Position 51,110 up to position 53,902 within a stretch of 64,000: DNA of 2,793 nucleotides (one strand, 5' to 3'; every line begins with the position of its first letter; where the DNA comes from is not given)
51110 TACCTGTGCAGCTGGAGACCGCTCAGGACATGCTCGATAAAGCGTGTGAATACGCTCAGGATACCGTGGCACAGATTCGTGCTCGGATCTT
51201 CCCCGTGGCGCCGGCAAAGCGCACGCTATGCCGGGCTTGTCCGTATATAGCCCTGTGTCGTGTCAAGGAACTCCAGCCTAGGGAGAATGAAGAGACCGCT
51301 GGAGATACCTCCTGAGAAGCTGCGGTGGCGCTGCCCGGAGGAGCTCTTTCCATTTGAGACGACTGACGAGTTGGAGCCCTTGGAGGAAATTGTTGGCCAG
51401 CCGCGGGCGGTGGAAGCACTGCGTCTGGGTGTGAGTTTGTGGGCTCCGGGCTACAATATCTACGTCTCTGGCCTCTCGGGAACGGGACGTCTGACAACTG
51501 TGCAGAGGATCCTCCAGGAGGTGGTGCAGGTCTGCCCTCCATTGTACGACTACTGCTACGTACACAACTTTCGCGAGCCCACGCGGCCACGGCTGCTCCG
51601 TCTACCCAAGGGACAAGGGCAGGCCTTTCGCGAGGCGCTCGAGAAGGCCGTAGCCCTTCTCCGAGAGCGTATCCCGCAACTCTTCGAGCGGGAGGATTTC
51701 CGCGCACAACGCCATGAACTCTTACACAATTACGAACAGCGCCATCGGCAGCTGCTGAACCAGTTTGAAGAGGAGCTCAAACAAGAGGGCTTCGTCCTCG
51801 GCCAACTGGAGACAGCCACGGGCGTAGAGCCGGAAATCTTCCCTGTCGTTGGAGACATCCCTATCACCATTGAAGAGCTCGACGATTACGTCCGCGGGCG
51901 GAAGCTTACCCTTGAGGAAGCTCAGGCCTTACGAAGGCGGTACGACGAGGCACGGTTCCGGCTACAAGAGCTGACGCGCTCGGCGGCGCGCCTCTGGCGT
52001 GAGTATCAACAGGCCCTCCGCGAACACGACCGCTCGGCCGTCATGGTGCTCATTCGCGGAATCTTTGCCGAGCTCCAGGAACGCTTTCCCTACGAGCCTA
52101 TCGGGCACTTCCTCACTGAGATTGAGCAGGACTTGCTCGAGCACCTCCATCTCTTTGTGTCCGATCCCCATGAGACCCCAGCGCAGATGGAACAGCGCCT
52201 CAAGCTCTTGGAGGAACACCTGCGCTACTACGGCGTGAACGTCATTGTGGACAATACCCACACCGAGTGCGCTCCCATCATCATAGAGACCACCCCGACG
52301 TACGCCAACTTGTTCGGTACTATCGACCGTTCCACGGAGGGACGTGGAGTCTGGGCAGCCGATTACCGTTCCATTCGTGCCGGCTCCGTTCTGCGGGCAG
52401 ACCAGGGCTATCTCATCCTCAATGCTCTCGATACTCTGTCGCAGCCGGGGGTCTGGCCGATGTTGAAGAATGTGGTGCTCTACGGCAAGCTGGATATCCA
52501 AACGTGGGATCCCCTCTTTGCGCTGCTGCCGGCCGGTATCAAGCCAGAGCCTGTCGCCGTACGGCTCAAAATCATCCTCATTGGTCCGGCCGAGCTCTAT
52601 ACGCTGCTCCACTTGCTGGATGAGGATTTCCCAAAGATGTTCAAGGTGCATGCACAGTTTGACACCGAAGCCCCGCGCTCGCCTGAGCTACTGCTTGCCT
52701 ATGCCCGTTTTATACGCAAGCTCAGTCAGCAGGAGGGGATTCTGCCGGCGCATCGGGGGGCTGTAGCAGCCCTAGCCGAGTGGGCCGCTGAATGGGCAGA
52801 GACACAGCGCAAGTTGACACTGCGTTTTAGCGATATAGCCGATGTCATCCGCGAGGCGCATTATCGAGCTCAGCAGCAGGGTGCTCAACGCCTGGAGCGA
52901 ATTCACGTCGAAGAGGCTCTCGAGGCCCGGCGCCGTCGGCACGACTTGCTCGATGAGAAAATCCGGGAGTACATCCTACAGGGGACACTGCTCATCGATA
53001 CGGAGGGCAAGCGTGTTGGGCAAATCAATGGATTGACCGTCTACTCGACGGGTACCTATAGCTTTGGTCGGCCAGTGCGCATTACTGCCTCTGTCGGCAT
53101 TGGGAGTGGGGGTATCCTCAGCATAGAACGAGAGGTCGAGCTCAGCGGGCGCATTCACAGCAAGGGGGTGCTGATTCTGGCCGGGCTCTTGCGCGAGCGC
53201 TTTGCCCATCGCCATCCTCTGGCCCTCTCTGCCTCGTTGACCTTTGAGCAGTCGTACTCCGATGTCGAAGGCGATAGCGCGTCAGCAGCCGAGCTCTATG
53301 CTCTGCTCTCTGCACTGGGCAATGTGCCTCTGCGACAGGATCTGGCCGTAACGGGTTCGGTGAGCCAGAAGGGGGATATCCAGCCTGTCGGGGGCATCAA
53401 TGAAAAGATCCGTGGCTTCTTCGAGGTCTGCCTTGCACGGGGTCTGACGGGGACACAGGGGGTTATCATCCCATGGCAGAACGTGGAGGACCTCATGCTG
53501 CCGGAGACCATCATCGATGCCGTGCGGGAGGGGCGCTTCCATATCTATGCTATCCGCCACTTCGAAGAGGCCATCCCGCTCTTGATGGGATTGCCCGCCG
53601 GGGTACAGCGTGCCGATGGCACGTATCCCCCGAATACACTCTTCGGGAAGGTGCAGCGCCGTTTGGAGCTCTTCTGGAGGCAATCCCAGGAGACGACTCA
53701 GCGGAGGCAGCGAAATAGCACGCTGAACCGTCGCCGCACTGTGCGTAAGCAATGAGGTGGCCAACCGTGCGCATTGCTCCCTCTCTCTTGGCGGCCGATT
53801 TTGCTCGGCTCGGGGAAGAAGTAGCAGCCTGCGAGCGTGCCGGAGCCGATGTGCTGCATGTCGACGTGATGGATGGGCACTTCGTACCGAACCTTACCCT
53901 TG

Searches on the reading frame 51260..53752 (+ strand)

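Call 65: search_protein_families(library=pfam, proteins=[window:51260-53752:+], max_evalue=0.001)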
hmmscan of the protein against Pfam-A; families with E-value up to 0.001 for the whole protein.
window:51260-53752:+ (831 aa): 4 families
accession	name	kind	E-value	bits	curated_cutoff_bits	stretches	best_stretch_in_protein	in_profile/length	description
PF13654.12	AAA_32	-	7.9e-38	129.9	21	1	337-468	2-133/133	LonB-like, AAA domain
PF20436.4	LonB_AAA-LID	-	1.5e-18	67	22.4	1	496-560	1-65/65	Archaeal LonB, AAA+ ATPase LID domain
PF20437.3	LonC_helical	-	2.8e-14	53.2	24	1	97-129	1-33/34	Lon-like LonC helical domain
PF05362.19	Lon_C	-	5.5e-10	39.6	21.1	1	670-754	108-186/205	Lon protease (S16) C-terminal proteolytic domain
